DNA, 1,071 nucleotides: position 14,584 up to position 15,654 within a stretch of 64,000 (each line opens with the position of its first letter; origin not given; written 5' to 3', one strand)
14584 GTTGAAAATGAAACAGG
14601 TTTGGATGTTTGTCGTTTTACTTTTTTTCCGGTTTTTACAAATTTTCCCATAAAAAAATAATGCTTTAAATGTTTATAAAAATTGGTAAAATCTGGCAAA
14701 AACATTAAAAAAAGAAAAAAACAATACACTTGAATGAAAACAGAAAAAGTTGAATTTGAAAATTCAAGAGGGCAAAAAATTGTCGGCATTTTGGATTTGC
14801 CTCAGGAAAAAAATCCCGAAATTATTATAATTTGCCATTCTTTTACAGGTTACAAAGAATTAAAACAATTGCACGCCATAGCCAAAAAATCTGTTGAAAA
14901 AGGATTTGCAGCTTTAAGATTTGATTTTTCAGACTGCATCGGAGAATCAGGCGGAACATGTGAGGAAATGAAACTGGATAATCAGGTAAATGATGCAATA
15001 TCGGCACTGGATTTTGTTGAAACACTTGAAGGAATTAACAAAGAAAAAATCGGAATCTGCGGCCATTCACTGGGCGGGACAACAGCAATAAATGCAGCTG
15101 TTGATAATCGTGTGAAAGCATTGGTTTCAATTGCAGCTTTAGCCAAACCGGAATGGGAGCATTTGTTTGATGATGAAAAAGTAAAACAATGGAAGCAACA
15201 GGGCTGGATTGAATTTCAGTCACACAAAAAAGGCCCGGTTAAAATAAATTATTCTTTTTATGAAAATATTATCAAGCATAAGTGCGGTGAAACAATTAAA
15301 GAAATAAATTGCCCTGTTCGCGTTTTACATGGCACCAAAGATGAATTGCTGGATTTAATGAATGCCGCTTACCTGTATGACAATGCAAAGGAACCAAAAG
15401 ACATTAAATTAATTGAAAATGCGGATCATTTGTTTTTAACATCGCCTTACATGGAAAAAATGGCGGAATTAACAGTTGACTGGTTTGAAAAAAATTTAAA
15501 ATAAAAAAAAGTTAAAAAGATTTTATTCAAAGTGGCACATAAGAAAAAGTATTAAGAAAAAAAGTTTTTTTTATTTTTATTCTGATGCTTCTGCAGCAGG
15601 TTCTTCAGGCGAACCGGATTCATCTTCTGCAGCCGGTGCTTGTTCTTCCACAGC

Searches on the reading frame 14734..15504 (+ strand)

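Call 32: search_protein_families(library=pfam, proteins=[window:14734-15504:+], max_evalue=0.001)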
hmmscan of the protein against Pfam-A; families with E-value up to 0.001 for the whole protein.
window:14734-15504:+ (256 aa): 13 families
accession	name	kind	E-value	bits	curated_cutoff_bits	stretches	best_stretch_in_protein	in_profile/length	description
PF12146.15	Hydrolase_4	-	5e-13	49.3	27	2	29-143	5-117/239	Serine aminopeptidase, S33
PF01738.24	DLH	-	2.4e-12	47.3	21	1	22-132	7-126/217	Dienelactone hydrolase family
PF00561.26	Abhydrolase_1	-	8.8e-12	45.6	25.8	1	30-156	2-120/245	alpha/beta hydrolase fold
PF00326.27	Peptidase_S9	-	1.6e-11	44.5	22.6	1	81-256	41-211/213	Prolyl oligopeptidase family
PF02129.25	Peptidase_S15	-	3.1e-08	34.1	23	1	50-159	44-152/262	X-Pro dipeptidyl-peptidase (S15 family)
PF08840.17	BAAT_C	-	1.1e-07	32.6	20.9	1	91-211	9-132/210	BAAT / Acyl-CoA thioester hydrolase C terminal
PF20408.4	Abhydrolase_11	-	1.5e-07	31.8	27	0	41-132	15-104/193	Alpha/beta hydrolase domain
PF05728.18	UPF0227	-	2.4e-06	28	21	1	96-234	51-172/187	Uncharacterised protein family (UPF0227)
PF12697.13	Abhydrolase_6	-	2.5e-06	28.7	26.3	1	54-236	24-208/217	Alpha/beta hydrolase family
PF05448.18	AXE1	-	9.1e-06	25.1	21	0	87-133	159-206/321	Acetyl xylan esterase (AXE1)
PF12740.14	PETase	-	0.00017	21.6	28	0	90-136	105-158/263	PET hydrolase-like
PF20434.5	BD-FAE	-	0.0002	21.4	26.8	0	48-132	38-117/215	BD-FAE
PF07859.19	Abhydrolase_3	-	0.00026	21.3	25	1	79-144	43-112/210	alpha/beta hydrolase fold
